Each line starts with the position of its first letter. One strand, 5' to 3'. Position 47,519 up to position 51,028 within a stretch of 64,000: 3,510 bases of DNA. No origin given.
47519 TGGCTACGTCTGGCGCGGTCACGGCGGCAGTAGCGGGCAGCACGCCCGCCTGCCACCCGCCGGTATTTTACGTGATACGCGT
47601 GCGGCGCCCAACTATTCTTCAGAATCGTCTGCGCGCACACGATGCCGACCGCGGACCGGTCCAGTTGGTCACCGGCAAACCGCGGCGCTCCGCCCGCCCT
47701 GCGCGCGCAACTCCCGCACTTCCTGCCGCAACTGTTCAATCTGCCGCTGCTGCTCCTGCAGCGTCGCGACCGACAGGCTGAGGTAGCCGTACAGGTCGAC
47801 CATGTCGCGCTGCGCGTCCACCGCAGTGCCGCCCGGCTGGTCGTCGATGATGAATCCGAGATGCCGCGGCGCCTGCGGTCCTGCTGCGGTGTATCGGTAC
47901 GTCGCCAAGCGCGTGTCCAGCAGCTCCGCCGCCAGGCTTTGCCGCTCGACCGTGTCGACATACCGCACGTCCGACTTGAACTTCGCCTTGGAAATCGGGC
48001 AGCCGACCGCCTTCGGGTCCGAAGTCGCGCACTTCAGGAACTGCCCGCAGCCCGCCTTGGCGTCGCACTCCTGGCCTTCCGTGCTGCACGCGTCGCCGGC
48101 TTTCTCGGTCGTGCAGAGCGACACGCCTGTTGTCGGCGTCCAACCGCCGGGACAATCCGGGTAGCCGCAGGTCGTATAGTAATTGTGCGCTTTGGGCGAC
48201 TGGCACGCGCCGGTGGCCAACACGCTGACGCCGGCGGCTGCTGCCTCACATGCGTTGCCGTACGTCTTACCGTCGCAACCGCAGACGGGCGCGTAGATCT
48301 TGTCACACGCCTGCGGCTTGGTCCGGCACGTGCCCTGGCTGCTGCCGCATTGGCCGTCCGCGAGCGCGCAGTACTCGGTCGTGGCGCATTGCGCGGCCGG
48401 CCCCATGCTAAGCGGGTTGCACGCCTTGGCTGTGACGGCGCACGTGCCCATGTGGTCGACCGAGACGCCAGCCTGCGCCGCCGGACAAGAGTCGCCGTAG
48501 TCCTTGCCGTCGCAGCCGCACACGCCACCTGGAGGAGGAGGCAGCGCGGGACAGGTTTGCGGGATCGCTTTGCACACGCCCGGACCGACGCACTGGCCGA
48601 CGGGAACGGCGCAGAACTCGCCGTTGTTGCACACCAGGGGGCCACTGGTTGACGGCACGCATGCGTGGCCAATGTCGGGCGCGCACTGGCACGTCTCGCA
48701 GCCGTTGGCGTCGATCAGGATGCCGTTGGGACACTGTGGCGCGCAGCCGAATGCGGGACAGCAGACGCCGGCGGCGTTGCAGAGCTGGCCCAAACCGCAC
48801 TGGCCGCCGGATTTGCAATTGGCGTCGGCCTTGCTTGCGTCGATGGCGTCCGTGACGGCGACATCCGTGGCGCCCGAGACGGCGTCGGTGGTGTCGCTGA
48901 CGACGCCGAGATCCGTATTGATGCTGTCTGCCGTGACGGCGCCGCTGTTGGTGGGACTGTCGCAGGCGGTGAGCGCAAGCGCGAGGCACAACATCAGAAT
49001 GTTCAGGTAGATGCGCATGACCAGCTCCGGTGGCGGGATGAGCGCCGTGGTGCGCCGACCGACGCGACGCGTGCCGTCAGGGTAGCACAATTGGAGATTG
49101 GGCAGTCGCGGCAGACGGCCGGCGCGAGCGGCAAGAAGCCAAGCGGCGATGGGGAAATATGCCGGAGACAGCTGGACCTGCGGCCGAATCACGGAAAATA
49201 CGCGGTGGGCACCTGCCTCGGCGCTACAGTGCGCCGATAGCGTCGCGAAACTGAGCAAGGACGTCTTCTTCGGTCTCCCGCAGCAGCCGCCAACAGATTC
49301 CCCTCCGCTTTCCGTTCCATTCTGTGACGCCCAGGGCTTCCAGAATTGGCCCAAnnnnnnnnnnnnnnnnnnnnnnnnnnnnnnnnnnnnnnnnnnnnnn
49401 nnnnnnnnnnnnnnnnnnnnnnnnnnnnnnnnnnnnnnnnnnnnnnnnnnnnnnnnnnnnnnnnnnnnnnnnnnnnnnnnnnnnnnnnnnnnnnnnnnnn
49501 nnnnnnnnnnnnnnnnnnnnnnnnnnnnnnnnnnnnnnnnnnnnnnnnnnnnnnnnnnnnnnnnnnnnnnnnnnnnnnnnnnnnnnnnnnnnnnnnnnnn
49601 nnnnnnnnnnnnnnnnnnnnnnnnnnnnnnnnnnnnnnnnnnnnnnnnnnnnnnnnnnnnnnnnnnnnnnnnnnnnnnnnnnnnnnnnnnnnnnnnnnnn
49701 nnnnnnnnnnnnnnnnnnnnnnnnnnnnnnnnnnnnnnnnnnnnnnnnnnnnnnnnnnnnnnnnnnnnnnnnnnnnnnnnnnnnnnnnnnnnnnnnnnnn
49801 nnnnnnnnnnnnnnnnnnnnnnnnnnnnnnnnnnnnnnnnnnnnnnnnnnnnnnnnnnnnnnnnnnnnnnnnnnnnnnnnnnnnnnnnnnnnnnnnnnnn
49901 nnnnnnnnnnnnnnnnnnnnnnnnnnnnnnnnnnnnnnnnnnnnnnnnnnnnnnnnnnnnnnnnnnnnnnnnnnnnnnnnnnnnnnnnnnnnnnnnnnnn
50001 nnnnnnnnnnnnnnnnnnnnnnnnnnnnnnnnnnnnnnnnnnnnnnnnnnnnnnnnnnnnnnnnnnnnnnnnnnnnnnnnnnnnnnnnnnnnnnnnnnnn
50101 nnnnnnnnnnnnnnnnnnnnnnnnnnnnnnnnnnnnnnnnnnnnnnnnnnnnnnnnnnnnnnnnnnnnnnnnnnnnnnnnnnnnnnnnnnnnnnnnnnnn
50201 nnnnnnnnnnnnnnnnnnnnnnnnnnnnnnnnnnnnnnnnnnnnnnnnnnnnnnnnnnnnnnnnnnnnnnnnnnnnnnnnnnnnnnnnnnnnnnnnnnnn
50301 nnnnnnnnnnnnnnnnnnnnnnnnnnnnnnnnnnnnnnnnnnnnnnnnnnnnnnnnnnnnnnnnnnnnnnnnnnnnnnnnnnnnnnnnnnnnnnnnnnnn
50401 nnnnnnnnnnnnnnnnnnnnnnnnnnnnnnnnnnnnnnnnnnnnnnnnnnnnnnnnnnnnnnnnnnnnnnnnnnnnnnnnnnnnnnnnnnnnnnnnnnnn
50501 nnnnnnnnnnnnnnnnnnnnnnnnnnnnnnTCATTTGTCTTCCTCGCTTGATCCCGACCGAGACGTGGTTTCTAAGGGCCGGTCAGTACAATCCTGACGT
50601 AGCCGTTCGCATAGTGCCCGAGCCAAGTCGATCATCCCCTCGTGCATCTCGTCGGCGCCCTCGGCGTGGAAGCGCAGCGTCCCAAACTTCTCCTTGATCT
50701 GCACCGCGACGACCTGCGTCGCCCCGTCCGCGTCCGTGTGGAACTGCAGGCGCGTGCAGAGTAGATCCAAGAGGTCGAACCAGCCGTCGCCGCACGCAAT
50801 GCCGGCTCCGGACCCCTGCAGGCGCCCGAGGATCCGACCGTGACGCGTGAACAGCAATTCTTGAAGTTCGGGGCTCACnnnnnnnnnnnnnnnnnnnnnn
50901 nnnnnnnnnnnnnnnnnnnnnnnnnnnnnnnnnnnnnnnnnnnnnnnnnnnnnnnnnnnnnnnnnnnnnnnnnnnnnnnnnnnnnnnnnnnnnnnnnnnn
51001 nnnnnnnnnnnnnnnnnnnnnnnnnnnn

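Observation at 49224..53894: ADP-ribosylglycohydrolase divergent from a tightly coupled operon of three unknowns: possible ART/ARH toxin-antitoxin or effector-immunity module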

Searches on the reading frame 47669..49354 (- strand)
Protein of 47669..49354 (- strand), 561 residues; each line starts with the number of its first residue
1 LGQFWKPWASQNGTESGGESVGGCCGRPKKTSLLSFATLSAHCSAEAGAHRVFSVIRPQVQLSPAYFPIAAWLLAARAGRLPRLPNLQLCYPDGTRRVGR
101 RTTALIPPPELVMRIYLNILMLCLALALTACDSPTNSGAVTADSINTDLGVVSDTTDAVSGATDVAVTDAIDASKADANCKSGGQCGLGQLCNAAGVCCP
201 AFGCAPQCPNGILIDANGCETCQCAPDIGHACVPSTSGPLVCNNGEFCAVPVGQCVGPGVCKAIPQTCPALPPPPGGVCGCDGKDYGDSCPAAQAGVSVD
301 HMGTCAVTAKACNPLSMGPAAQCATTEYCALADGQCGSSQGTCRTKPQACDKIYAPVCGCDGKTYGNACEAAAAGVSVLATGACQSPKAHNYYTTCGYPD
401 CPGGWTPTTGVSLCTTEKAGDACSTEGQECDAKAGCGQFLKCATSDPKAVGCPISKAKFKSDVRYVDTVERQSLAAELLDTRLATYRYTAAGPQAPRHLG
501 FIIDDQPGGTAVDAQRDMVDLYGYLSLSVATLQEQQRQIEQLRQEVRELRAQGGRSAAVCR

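Call 3: search_protein_families(library=pfam, proteins=[window:47669-49354:-], max_evalue=0.1)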
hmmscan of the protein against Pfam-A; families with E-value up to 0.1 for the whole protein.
window:47669-49354:- (561 aa): 4 families
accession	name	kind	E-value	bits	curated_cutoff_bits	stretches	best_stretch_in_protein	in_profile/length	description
PF00050.26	Kazal_1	-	7.8e-08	32.7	21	1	343-370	1-29/49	Kazal-type serine protease inhibitor domain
PF02822.19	Antistasin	-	2.4e-07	31.6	21.2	1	199-224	1-26/26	Antistasin family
PF07648.20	Kazal_2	-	0.00045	20.7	22.8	1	347-371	3-28/48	Kazal-type serine protease inhibitor domain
PF16331.10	TolA_bind_tri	-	0.01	16.3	30.1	1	530-552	18-40/76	TolA binding protein trimerisation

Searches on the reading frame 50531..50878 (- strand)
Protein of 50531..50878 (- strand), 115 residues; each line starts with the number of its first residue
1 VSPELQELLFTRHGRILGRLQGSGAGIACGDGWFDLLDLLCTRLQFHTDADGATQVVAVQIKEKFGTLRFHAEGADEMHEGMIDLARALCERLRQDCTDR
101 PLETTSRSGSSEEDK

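Call 3: search_protein_families(library=pfam, proteins=[window:50531-50878:-], max_evalue=0.1)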
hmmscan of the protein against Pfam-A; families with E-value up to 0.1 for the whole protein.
window:50531-50878:- (115 aa): 0 families

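Call 4: search_protein_families(library=padloc, proteins=[window:50531-50878:-], max_evalue=0.1)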
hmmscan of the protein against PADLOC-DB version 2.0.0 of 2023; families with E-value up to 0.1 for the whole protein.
window:50531-50878:- (115 aa): 0 families

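Call 5: search_protein_families(library=ncbifam, proteins=[window:50531-50878:-], max_evalue=0.1)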
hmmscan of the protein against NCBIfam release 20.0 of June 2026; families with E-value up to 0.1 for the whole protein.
window:50531-50878:- (115 aa): 1 family
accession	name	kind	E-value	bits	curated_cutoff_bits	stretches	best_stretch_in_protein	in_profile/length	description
TIGR01096.1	3A0103s03R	subfamily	0.086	12.3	256.35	1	50-105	15-73/250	lysine/arginine/ornithine ABC transporter substrate-binding protein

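Call 6: search_protein_families(library=phrogs, proteins=[window:50531-50878:-], max_evalue=0.1)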
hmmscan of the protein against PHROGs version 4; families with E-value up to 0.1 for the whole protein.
window:50531-50878:- (115 aa): 0 families

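Call 38: search_protein_representatives(protein=window:50531-50878:-)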
Query: 115 residues. Proteins with E-value up to 0.001 (for the whole library): 2640; up to 1e-10: 276; up to 1e-30: 0. The best 150 are listed.
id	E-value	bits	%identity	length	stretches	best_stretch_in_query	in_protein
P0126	7.7e-22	93.9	59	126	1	27-110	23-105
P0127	2.6e-21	92.2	56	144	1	24-100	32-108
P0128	5.5e-21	91.1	51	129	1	2-97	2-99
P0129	4.0e-20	88.3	40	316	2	9-97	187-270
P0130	4.1e-20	88.3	59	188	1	26-98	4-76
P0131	1.0e-19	87.0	51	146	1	2-98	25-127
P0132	2.0e-19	86.1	51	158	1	1-99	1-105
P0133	3.6e-19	85.3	47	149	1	3-101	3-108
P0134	4.1e-19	85.1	54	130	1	22-109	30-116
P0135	5.4e-19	84.7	50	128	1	1-105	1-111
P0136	1.8e-18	83.0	51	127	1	1-106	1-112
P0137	3.1e-18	82.2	51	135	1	1-100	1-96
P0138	3.6e-18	82.0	52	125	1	21-100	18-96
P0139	3.8e-18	81.9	51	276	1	1-97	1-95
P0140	4.0e-18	81.9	51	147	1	21-98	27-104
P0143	1.2e-17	80.3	49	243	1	1-105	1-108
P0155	5.3e-16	75.0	45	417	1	3-97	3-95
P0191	1.9e-14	70.0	49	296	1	3-96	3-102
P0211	7.2e-14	68.2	49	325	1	22-100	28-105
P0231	2.7e-13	66.3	40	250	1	8-101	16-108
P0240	4.4e-13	65.6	33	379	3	28-87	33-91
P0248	6.4e-13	65.1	44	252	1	7-97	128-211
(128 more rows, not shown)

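Call 39: search_protein_families(library=pfam, proteins=[P0129, P0139, P0155, P0240, P0211, P0191, P0143, P0248, P0231, P0126], max_evalue=0.01)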
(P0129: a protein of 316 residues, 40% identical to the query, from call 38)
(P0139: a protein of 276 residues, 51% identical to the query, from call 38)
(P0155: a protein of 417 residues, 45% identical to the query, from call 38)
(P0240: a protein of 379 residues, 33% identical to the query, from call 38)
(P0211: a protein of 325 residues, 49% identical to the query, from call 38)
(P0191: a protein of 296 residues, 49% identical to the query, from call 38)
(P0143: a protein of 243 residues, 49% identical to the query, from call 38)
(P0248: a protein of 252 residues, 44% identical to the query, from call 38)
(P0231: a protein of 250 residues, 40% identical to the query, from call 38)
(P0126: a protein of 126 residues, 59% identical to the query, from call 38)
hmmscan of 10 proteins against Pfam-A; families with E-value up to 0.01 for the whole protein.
P0129 (316 aa): 0 families

P0139 (276 aa): 2 families
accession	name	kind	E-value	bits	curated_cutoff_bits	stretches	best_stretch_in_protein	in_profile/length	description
PF06941.18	NT5C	-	1.1e-12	48.6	24.8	1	161-253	59-149/180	5' nucleotidase, deoxy (Pyrimidine), cytosolic type C protein (NT5C)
PF00702.32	Hydrolase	-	0.0056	17.5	26.4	0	161-201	90-129/191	haloacid dehalogenase-like hydrolase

P0155 (417 aa): 1 family
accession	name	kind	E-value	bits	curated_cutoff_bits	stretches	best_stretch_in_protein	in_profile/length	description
PF06941.18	NT5C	-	3.5e-11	43.7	24.8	1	162-243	59-138/180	5' nucleotidase, deoxy (Pyrimidine), cytosolic type C protein (NT5C)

P0240 (379 aa): 0 families

P0211 (325 aa): 0 families

P0191 (296 aa): 1 family
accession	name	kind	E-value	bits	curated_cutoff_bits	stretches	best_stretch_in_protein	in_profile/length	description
PF22522.2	DUF6998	-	1.2e-06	29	27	1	175-233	26-83/136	Family of unknown function (DUF6998)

P0143 (243 aa): 0 families

P0248 (252 aa): 0 families

P0231 (250 aa): 1 family
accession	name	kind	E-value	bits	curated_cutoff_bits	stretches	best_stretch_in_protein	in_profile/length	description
PF01981.21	PTH2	-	1.6e-11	44.9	23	1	150-240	15-105/115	Peptidyl-tRNA hydrolase PTH2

P0126 (126 aa): 0 families

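Call 94: find_related_loci(query=A7, collection=viral_contigs, flank=4000)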
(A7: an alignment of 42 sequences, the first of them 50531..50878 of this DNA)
Query A7 (115 aa) in viral_contigs; peptide patterns used: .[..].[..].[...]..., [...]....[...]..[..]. (x = any residue, [..] = any of these).
600 stretches matched a pattern (row limit reached: there are more); 436 encode a relative of the query (tblastn E <= 1e-3); the best 80 are kept; 80 distinct loci.
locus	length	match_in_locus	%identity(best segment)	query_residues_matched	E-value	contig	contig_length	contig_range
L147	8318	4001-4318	42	1-97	1e-22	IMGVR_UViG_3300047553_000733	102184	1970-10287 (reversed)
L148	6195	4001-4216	47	26-97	2e-21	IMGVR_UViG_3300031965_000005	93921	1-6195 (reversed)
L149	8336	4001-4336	38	1-97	8e-21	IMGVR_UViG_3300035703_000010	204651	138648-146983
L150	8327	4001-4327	38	1-100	4e-20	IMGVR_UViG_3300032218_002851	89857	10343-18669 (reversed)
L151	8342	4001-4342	37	1-97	2e-19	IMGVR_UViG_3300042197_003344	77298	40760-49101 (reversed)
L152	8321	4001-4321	42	1-97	4e-19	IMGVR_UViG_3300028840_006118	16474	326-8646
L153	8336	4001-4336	38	1-97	4e-19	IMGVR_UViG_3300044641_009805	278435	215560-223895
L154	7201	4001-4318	39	1-97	4e-19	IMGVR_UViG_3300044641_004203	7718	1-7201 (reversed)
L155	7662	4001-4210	46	26-95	8e-19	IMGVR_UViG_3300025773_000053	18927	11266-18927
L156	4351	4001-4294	38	1-89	1e-18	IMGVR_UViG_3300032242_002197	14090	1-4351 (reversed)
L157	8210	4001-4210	44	26-95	1e-18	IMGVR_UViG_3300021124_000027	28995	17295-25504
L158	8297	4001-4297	41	1-89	5e-18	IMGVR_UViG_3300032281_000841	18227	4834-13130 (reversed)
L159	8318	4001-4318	37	1-97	5e-18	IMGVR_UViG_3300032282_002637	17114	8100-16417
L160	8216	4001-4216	47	26-96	5e-18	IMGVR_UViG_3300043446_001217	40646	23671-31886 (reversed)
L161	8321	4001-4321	35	1-100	6e-18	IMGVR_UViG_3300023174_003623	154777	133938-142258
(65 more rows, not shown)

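Call 106: search_solved_structures(query=A7, max_evalue=10)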
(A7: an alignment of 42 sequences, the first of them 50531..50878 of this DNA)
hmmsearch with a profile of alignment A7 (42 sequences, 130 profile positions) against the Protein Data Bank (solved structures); distinct sequences matched with E-value up to 10: 3.
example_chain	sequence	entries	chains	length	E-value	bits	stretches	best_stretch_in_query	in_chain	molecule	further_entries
9b0l_P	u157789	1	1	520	0.46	13.4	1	55-121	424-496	TnpB-like protein L79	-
9vmq_A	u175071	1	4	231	0.59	13.1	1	52-110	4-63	Dot/Icm T4SS effector Ceg10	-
6spb_G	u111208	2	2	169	1.9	11.5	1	66-97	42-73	50S ribosomal protein L6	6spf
